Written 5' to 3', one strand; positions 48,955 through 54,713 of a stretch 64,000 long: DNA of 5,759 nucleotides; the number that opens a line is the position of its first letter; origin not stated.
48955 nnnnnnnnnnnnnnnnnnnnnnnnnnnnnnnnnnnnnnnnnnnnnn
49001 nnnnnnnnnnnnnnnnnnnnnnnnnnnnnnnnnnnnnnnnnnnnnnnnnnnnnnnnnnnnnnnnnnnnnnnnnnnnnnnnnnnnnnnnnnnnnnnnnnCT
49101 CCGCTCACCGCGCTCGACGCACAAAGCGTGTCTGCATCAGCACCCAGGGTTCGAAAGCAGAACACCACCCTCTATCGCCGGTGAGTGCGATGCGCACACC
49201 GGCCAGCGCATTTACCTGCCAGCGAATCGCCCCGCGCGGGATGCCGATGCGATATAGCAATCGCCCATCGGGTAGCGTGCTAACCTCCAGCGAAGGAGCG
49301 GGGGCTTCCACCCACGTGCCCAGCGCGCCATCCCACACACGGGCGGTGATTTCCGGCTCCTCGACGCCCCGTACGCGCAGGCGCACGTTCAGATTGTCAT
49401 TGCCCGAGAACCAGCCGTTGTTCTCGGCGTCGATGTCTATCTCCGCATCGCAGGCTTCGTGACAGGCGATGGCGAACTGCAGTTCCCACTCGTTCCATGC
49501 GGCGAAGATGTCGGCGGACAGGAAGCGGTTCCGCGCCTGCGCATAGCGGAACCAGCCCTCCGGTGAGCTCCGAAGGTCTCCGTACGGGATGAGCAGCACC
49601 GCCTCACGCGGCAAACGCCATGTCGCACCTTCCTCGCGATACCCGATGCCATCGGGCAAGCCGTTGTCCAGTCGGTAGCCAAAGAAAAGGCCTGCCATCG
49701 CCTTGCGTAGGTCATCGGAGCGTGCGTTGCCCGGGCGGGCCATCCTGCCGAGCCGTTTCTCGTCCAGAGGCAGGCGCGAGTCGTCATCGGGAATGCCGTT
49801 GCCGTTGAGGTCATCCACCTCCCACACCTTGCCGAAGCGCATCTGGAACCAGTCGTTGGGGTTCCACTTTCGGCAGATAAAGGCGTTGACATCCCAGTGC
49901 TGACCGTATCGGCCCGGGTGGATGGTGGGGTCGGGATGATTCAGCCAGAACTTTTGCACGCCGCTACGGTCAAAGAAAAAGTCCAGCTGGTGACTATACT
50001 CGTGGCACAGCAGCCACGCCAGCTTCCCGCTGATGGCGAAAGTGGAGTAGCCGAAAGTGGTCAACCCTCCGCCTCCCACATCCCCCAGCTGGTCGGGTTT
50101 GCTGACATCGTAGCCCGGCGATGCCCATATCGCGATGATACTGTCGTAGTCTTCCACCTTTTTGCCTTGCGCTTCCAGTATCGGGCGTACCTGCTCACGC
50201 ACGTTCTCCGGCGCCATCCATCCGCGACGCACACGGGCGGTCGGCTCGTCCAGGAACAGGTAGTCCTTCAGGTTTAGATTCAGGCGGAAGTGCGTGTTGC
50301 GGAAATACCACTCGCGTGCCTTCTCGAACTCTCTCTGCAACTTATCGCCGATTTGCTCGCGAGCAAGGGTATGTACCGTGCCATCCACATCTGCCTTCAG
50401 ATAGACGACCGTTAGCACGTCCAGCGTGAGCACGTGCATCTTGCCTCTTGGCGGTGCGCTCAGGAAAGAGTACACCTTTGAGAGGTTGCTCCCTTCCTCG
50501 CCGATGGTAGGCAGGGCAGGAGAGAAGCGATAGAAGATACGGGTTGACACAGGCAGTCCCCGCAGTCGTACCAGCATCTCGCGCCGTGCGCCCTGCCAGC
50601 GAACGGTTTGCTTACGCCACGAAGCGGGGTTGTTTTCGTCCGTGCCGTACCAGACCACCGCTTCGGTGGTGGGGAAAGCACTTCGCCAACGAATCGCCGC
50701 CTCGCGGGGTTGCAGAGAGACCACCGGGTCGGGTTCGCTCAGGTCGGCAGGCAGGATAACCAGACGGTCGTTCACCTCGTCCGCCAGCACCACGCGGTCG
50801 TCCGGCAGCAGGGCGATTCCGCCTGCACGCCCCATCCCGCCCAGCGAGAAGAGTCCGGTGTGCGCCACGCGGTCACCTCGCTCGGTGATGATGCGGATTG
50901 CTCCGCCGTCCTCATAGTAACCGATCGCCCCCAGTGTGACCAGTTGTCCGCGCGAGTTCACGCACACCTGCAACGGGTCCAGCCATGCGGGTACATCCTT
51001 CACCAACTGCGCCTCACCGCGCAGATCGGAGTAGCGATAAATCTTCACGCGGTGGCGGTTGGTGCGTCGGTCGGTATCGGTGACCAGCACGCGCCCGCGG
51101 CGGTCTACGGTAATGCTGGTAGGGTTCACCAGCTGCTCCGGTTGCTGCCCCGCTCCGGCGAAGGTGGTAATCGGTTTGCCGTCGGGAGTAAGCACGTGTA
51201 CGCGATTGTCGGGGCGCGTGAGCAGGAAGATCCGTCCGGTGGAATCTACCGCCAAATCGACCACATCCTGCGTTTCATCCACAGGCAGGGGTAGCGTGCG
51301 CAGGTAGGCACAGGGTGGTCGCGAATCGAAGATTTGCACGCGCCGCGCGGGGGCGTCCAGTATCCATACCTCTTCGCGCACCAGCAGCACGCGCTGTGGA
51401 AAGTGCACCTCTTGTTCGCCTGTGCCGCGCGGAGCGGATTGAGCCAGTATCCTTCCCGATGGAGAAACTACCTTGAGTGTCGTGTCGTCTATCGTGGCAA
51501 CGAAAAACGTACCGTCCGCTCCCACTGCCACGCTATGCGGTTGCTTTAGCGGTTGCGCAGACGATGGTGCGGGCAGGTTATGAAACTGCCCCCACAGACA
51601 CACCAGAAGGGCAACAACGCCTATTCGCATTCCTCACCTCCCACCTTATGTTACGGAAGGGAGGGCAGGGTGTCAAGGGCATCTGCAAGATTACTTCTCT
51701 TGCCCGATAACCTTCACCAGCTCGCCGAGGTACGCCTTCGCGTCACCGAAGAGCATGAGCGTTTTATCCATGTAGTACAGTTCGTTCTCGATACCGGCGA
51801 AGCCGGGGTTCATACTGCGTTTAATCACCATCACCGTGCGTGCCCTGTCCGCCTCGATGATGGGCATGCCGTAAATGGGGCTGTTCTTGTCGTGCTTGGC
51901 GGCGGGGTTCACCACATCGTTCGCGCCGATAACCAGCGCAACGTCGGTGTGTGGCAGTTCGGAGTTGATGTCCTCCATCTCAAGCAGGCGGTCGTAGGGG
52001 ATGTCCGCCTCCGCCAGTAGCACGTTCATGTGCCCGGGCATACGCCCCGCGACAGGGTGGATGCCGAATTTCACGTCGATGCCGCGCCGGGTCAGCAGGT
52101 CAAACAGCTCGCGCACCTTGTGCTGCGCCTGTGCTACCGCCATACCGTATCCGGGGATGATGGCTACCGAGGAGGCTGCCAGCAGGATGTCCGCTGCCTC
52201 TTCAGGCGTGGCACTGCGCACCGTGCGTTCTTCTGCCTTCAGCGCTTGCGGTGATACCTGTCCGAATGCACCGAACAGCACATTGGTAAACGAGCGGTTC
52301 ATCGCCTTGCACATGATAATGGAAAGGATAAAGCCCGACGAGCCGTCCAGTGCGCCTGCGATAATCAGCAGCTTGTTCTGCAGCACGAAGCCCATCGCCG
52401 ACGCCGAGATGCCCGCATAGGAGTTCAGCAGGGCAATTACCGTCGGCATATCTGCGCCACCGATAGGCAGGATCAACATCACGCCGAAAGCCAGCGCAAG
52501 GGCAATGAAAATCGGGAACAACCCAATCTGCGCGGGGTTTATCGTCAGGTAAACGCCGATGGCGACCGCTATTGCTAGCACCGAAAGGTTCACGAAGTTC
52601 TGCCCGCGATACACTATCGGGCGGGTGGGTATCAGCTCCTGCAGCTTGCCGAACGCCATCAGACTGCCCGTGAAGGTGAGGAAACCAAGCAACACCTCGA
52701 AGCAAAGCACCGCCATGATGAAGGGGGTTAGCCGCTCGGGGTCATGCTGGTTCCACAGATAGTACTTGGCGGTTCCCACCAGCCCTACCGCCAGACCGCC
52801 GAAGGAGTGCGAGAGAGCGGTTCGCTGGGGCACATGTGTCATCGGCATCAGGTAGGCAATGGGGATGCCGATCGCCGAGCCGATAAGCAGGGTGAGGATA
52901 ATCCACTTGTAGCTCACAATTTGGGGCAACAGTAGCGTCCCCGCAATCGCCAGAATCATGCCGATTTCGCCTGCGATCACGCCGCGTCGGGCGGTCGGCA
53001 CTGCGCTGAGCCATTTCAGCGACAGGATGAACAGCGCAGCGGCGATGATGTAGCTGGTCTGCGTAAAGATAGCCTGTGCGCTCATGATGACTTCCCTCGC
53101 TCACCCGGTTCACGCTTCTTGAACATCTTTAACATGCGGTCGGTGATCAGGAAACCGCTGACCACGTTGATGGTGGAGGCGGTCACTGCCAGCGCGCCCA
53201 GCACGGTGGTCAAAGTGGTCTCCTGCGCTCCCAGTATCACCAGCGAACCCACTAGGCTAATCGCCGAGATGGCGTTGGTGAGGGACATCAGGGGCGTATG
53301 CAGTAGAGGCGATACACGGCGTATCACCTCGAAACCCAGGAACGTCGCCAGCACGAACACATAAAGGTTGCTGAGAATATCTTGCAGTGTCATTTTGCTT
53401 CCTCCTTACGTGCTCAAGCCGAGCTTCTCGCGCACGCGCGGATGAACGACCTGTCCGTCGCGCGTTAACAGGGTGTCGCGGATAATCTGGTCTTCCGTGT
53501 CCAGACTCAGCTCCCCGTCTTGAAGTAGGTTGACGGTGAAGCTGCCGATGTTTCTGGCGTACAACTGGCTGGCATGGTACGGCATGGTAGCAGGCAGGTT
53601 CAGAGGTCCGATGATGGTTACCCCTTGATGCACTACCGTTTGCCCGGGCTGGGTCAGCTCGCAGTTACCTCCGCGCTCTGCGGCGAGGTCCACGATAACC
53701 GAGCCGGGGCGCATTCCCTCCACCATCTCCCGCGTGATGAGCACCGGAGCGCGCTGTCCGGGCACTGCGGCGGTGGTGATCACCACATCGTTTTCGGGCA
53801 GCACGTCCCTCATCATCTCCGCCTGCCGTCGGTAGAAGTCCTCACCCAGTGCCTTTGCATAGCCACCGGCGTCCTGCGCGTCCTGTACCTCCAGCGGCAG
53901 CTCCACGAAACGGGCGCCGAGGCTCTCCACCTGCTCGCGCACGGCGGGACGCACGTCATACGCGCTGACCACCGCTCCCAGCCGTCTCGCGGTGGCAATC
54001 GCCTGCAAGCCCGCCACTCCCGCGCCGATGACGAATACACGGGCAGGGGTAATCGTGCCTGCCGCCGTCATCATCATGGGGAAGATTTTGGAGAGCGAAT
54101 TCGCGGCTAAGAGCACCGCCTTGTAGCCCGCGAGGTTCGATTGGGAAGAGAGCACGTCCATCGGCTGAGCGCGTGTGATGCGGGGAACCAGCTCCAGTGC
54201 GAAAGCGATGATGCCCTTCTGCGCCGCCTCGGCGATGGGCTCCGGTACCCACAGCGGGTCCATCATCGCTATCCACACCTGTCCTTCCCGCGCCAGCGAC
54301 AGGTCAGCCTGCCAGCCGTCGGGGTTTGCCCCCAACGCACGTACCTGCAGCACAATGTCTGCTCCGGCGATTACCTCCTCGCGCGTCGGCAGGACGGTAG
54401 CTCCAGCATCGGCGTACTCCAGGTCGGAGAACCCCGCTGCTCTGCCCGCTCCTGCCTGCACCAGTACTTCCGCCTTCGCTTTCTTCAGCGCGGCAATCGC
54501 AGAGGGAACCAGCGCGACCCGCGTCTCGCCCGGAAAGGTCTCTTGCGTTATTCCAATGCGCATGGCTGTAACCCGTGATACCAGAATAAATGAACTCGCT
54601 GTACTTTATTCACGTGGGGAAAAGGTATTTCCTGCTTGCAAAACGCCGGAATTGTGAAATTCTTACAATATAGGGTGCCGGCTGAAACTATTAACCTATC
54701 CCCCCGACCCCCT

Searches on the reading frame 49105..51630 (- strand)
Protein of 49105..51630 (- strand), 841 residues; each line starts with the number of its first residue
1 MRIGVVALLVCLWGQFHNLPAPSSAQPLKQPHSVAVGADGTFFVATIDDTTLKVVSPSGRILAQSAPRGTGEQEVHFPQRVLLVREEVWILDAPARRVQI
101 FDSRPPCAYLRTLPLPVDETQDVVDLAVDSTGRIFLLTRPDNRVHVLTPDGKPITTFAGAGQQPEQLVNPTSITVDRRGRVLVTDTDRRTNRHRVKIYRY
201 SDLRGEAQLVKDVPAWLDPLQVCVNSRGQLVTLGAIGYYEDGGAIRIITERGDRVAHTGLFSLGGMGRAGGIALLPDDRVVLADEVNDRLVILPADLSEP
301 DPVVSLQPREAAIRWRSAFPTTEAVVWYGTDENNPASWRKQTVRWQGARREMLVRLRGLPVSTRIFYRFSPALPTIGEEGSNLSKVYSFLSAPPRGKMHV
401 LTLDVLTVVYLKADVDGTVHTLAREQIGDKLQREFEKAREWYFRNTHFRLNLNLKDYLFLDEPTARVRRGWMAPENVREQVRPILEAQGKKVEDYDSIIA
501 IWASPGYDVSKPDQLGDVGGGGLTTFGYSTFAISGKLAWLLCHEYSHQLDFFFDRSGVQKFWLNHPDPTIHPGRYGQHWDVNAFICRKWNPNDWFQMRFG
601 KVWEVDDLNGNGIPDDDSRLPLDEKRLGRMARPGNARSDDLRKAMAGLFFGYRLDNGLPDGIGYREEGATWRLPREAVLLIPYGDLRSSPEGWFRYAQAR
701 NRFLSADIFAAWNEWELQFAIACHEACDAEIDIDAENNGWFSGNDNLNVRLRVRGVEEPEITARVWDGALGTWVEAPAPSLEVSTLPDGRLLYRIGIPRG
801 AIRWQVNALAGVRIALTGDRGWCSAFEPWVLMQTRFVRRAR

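Call 9: search_protein_families(library=pfam, proteins=[window:49105-51630:-], max_evalue=0.001)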
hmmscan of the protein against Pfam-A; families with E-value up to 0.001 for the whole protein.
window:49105-51630:- (841 aa): 2 families
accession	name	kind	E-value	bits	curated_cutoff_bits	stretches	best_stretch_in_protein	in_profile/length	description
PF01436.27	NHL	-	7.3e-12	45.1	20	1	169-198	3-28/28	NHL repeat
PF16656.11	Pur_ac_phosph_N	-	0.00011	23.1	30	1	307-389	11-91/93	Purple acid Phosphatase, N-terminal domain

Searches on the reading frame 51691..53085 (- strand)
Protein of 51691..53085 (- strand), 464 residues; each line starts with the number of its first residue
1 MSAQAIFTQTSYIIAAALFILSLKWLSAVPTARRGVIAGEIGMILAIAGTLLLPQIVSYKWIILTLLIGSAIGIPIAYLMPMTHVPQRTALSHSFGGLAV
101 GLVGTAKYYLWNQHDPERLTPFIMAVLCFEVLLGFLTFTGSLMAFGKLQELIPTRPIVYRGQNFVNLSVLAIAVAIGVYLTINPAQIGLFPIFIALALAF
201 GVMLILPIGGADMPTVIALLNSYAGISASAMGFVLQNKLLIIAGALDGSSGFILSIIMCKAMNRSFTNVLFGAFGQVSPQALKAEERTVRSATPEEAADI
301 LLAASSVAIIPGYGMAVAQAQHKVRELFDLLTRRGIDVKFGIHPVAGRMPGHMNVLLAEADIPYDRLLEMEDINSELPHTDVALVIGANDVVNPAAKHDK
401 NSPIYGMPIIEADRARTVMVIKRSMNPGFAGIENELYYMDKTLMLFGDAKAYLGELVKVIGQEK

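Call 9: search_protein_families(library=pfam, proteins=[window:51691-53085:-], max_evalue=0.001)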
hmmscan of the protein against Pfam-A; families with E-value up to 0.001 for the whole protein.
window:51691-53085:- (464 aa): 1 family
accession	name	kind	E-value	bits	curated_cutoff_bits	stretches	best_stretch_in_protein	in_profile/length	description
PF02233.22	PNTB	-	1.1e-180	601.9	31.7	1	9-458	2-455/456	NAD(P) transhydrogenase beta subunit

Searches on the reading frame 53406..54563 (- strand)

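Call 9: search_protein_families(library=pfam, proteins=[window:53406-54563:-], max_evalue=0.001)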
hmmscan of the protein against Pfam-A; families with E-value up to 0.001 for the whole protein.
window:53406-54563:- (385 aa): 3 families
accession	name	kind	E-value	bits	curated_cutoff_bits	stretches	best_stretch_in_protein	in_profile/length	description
PF01262.27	AlaDh_PNT_C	-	1.9e-71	240.3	23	1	149-374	1-213/214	Alanine dehydrogenase/PNT, C-terminal domain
PF05222.21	AlaDh_PNT_N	-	6.2e-36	124.1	30.4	1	4-145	1-136/136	Alanine dehydrogenase/PNT, N-terminal domain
PF02826.25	2-Hacid_dh_C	-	0.00012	21.9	25.1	0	171-223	34-86/178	D-isomer specific 2-hydroxyacid dehydrogenase, NAD binding domain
